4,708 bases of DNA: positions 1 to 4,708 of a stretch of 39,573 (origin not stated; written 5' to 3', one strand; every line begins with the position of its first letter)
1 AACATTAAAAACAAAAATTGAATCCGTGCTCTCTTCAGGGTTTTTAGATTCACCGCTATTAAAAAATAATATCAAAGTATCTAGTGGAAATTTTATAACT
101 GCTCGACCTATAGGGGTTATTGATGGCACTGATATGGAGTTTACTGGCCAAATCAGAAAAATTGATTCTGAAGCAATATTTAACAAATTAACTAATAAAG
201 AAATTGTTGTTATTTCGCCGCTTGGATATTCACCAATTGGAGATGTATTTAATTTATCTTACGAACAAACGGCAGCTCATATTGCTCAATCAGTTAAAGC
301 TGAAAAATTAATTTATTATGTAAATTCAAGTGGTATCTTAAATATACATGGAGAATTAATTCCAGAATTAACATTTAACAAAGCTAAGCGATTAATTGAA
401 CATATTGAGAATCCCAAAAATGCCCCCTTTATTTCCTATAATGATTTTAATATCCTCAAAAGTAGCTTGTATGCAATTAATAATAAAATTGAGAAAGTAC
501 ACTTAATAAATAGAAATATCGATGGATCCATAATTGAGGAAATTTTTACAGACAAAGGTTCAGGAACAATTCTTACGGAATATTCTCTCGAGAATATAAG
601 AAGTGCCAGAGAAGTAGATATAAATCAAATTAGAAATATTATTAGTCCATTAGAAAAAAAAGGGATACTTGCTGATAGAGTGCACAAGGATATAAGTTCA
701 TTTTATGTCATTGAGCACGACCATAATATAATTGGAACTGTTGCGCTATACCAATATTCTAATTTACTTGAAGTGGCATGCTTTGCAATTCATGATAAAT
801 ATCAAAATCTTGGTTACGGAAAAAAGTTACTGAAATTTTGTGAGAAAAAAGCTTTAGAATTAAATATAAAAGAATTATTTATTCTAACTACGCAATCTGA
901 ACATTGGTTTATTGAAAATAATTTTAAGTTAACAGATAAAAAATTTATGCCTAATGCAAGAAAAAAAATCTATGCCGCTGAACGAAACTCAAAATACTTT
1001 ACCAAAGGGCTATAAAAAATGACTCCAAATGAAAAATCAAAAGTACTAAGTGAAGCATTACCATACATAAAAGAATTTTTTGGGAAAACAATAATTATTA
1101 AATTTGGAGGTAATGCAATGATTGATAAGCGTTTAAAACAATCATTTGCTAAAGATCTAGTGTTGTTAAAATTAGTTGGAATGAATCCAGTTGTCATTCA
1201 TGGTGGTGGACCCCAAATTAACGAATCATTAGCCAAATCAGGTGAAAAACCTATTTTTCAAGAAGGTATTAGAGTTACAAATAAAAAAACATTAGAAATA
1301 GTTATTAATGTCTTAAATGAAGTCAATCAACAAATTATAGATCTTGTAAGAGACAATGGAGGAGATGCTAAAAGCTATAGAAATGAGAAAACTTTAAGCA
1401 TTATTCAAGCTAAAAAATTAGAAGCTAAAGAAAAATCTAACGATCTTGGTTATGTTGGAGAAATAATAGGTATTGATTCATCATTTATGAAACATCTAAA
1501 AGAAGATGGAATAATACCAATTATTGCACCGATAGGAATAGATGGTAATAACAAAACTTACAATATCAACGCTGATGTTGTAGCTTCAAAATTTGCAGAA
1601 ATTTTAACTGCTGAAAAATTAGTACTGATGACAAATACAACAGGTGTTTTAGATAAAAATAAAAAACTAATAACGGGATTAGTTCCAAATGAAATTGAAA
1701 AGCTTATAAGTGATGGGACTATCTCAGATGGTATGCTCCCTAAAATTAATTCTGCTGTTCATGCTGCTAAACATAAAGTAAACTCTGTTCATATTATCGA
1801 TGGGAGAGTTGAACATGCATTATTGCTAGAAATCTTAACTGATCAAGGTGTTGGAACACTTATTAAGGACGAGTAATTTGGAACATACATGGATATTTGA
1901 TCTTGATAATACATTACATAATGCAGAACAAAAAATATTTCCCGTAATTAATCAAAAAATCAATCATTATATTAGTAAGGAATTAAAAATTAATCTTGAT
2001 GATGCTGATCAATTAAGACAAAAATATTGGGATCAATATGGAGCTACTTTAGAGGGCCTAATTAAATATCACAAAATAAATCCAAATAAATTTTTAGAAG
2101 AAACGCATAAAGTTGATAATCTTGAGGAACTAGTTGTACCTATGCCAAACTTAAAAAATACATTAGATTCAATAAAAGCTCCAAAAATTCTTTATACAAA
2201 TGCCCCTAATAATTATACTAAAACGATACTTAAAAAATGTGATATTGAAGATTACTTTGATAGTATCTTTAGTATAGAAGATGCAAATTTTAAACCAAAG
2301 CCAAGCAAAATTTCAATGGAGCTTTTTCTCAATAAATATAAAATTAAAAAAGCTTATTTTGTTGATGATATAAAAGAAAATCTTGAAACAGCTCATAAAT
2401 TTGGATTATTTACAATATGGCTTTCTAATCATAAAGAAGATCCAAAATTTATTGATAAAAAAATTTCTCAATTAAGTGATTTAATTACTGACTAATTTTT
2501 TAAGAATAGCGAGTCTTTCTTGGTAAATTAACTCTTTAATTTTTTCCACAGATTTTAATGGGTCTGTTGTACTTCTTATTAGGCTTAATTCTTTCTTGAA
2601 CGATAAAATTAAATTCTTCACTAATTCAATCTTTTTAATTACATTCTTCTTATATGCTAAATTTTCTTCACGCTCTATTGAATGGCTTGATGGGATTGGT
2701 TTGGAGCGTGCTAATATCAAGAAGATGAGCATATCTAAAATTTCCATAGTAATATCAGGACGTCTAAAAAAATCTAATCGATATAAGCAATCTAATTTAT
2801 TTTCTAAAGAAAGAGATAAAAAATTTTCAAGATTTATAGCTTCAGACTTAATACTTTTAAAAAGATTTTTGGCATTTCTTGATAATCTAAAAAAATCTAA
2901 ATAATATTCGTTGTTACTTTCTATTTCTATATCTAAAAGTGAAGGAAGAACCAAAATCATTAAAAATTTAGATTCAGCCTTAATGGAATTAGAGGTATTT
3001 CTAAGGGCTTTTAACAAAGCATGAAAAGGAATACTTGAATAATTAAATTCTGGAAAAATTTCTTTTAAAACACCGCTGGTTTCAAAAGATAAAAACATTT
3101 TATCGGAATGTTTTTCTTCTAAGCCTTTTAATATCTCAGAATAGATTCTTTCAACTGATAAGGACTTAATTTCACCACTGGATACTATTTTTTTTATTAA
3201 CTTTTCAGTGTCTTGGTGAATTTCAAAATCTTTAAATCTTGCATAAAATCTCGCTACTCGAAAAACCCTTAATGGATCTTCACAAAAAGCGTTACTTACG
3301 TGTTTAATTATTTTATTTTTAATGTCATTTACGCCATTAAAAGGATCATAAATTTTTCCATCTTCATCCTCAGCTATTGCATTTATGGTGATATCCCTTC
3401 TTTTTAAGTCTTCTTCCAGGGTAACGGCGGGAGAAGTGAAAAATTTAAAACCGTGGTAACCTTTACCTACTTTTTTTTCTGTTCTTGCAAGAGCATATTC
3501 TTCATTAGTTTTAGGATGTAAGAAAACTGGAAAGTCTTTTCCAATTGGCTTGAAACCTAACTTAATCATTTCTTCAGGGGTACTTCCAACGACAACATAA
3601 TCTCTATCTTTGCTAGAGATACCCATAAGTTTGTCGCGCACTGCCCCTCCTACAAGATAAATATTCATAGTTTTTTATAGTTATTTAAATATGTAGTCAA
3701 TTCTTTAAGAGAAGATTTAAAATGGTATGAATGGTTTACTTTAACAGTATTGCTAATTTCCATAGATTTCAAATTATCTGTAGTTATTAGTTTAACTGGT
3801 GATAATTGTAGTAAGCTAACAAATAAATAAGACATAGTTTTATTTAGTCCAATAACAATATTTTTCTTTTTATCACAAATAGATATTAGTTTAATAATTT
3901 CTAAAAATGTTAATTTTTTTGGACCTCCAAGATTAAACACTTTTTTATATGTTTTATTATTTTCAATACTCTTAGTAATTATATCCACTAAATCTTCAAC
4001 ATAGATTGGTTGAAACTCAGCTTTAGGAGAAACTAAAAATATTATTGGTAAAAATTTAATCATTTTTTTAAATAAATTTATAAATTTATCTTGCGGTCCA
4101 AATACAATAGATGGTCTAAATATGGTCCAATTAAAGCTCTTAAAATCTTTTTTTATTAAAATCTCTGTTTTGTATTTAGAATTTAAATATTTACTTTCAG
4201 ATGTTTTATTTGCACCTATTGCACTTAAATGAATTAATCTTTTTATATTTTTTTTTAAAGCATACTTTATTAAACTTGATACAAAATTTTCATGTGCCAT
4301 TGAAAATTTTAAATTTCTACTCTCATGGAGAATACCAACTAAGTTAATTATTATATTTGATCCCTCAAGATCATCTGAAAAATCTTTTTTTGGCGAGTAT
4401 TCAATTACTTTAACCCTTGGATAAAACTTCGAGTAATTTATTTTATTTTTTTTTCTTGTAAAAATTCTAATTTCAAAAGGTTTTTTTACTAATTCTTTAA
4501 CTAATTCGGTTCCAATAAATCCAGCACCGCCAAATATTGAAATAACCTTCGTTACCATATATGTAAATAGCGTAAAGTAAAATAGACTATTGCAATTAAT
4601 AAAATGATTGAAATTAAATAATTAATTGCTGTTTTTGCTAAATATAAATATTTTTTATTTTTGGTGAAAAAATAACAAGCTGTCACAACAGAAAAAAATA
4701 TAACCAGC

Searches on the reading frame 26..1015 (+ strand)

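Call 23: search_protein_families(library=ncbifam, proteins=[window:26-1015:+], max_evalue=0.00001)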
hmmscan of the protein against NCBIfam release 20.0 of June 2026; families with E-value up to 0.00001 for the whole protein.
window:26-1015:+ (329 aa): 11 families
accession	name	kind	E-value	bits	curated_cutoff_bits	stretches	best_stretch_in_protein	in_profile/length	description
NF003641.0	PRK05279.1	equivalog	9.3e-105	351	344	1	2-328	112-440/441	amino-acid N-acetyltransferase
TIGR01890.1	N-Ac-Glu-synth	equivalog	2.7e-93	313.3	202.85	1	4-328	106-428/429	amino-acid N-acetyltransferase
NF005840.0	PRK07757.1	equivalog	5.6e-19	68.5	154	1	190-317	4-132/153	N-acetyltransferase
NF008964.0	PRK12308.1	equivalog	4.7e-15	55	657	1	189-310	464-589/624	argininosuccinate lyase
TIGR00761.1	argB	equivalog_domain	6.2e-15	55.3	151.3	1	21-126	101-204/231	acetylglutamate kinase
NF010662.0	PRK14058.1-4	equivalog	4.4e-13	49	194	1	32-132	125-222/264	[LysW]-aminoadipate/[LysW]-glutamate kinase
NF040501.1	resist_ArsN2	equivalog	3.2e-12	46.2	125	1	203-311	3-112/133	arsenic resistance N-acetyltransferase ArsN2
NF005921.0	PRK07922.1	equivalog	5.8e-12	45.6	180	1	190-304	8-127/170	amino-acid N-acetyltransferase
NF003387.0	PRK04531.1-2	equivalog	2.6e-10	39.3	426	1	31-207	141-311/441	acetylglutamate kinase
NF003386.0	PRK04531.1-1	equivalog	4.3e-10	39.1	417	1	39-273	154-380/442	acetylglutamate kinase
NF010659.0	PRK14058.1-1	equivalog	7e-07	28.6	223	1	38-106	130-198/267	[LysW]-aminoadipate kinase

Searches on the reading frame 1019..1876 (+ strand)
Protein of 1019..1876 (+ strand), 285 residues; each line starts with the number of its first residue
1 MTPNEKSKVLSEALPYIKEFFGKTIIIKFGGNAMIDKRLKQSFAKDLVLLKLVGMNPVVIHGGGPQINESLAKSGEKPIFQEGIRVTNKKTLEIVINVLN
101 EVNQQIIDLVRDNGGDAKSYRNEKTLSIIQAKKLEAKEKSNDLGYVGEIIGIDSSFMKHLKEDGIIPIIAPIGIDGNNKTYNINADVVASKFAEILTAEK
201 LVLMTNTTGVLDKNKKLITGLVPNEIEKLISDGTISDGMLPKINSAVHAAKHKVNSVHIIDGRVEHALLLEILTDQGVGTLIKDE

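Call 23: search_protein_families(library=ncbifam, proteins=[window:1019-1876:+], max_evalue=0.00001)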
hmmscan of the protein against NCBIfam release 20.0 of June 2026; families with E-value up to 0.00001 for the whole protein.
window:1019-1876:+ (285 aa): 11 families
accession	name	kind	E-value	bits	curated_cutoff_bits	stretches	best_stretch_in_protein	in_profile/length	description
TIGR00761.1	argB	equivalog_domain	1.3e-59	201.6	151.3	1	24-259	1-231/231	acetylglutamate kinase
NF003641.0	PRK05279.1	equivalog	1.1e-44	153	344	1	8-284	11-291/441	amino-acid N-acetyltransferase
TIGR01890.1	N-Ac-Glu-synth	equivalog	8.9e-43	146.8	202.85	1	9-283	4-278/429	amino-acid N-acetyltransferase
NF003387.0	PRK04531.1-2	equivalog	2e-41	141.9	426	1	23-283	37-287/441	acetylglutamate kinase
NF003386.0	PRK04531.1-1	equivalog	1.9e-27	96.3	417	1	26-283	45-292/442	acetylglutamate kinase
NF010662.0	PRK14058.1-4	equivalog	3.7e-24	85.3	194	1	25-269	2-251/264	[LysW]-aminoadipate/[LysW]-glutamate kinase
NF010659.0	PRK14058.1-1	equivalog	1.4e-23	83.4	223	1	25-281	2-265/267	[LysW]-aminoadipate kinase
NF010661.0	PRK14058.1-3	equivalog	3.9e-11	42.6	251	1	24-268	2-259/283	acetylglutamate/acetylaminoadipate kinase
NF040647.1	IPPK_Arch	equivalog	1.1e-10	41.2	120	1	25-282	1-259/259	isopentenyl phosphate kinase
NF010660.0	PRK14058.1-2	equivalog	1.2e-09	38.4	241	1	26-261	3-240/249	[LysW]-aminoadipate/[LysW]-glutamate kinase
TIGR00746.1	arcC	equivalog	1.2e-07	31.1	358.25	0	183-281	208-306/309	carbamate kinase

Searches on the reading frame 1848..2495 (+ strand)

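Call 23: search_protein_families(library=ncbifam, proteins=[window:1848-2495:+], max_evalue=0.00001)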
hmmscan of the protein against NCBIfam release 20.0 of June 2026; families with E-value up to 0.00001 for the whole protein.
window:1848-2495:+ (215 aa): 8 families
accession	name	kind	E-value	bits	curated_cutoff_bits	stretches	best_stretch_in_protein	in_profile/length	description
TIGR01993.1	Pyr-5-nucltdase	equivalog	1.8e-47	161.5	142.9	1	14-190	2-181/183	pyrimidine 5'-nucleotidase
TIGR01509.1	HAD-SF-IA-v3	subfamily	1e-14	55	29.4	1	15-192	2-154/154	HAD-IA family hydrolase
TIGR02253.1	CTE7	subfamily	1.9e-11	44.2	169.75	1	16-209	6-217/221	TIGR02253 family HAD-type hydrolase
NF009695.0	PRK13222.1-2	equivalog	8.3e-08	32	225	1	87-192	84-193/226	phosphoglycolate phosphatase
TIGR01428.1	HAD_type_II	equivalog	1.7e-07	31.5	125.4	1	55-197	48-195/197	haloacid dehalogenase type II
TIGR02254.1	YjjG_YfnB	equivalog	1.3e-06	28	159.9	1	115-212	117-219/223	YjjG family noncanonical pyrimidine nucleotidase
NF005213.0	PRK06698.1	equivalog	3.2e-06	26.2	768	1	13-191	242-425/459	bifunctional 5'-methylthioadenosine/S-adenosylhomocysteine nucleosidase/phosphatase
NF009697.0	PRK13222.1-4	equivalog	6.2e-06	25.7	327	0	98-190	95-191/232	phosphoglycolate phosphatase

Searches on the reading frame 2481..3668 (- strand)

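Call 23: search_protein_families(library=ncbifam, proteins=[window:2481-3668:-], max_evalue=0.00001)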
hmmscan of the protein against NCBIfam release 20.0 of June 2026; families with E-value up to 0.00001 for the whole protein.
window:2481-3668:- (395 aa): 9 families
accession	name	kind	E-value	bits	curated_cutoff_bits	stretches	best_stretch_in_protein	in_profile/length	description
NF008137.0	PRK10885.1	equivalog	1e-100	337.4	451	1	1-209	1-211/409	multifunctional CCA addition/repair protein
NF009813.0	PRK13298.1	equivalog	3.2e-86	289.9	606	1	1-262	1-260/417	tRNA CCA-pyrophosphorylase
NF009812.0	PRK13297.1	equivalog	4.9e-78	262.8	624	1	2-211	13-222/364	tRNA CCA-pyrophosphorylase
NF009811.0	PRK13296.1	equivalog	1.3e-73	248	469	1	1-281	1-282/360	CCA tRNA nucleotidyltransferase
NF009814.0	PRK13299.1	equivalog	4.8e-37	127.9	290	1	3-273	23-285/396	CCA tRNA nucleotidyltransferase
TIGR01942.1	pcnB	subfamily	5.2e-28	98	305.65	1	3-241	32-284/425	polynucleotide adenylyltransferase PcnB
TIGR02692.1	tRNA_CCA_actino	equivalog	3.4e-20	72.1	438.8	1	83-208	114-243/466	CCA tRNA nucleotidyltransferase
NF041569.1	A-tRNAntase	equivalog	8.4e-19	67.3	1440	1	3-210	482-697/880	A-adding tRNA nucleotidyltransferase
NF008634.1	PRK11623.1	equivalog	6e-16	58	702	1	3-209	63-284/469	polynucleotide adenylyltransferase PcnB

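Call 25: search_protein_families(library=pfam, proteins=[window:2481-3668:-], max_evalue=0.01)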
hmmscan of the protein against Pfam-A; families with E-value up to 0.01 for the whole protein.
window:2481-3668:- (395 aa): 2 families
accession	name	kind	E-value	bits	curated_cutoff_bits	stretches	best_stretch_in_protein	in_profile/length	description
PF01743.26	PolyA_pol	-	1.2e-20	74.5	23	1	3-121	1-125/126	Poly A polymerase head domain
PF12627.12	PolyA_pol_RNAbd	-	6.2e-12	45.5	22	1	147-209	1-61/64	Probable RNA and SrmB- binding site of polymerase A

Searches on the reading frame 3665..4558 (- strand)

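Call 23: search_protein_families(library=ncbifam, proteins=[window:3665-4558:-], max_evalue=0.00001)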
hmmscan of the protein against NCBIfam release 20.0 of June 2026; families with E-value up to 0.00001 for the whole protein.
window:3665-4558:- (297 aa): 5 families
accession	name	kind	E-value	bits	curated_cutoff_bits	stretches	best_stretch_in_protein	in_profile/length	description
TIGR01777.1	yfcH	hypoth_equivalog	3.9e-13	49.6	207.35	1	6-228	1-240/292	TIGR01777 family oxidoreductase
NF050030.1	thlkprotThyD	equivalog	1.6e-11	44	400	1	6-123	3-133/305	thylakoid membrane protein ThyD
TIGR02197.1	heptose_epim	equivalog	1e-07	31.5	274.6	0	7-80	2-74/316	ADP-glyceromanno-heptose 6-epimerase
NF005539.0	PRK07201.1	equivalog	2.2e-07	30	549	0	118-273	144-311/657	SDR family oxidoreductase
TIGR03466.1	HpnA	hypoth_equivalog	3.8e-06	26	367.65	0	8-121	5-121/327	hopanoid-associated sugar epimerase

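Call 25: search_protein_families(library=pfam, proteins=[window:3665-4558:-], max_evalue=0.01)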
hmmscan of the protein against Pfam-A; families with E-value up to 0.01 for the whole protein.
window:3665-4558:- (297 aa): 7 families
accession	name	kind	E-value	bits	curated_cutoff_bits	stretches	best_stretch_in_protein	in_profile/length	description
PF01370.27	Epimerase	-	8.3e-14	52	20.9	1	7-211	2-240/240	NAD dependent epimerase/dehydratase family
PF13460.12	NAD_binding_10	-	1.6e-13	51.4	27.2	1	10-151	1-145/184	NAD(P)H-binding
PF01073.25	3Beta_HSD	-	2.1e-09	37.3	22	1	8-116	2-119/280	3-beta hydroxysteroid dehydrogenase/isomerase family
PF07993.18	NAD_binding_4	-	1.3e-07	31.5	20.1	1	117-170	170-226/258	Male sterility protein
PF05368.20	NmrA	-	3.1e-07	30.7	27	1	3-265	2-259/298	NmrA-like family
PF04321.23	RmlD_sub_bind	-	0.00021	20.9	27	0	122-221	123-223/287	RmlD substrate binding domain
PF16363.11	GDP_Man_Dehyd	-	0.0052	16.7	27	0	8-44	2-38/332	GDP-mannose 4,6 dehydratase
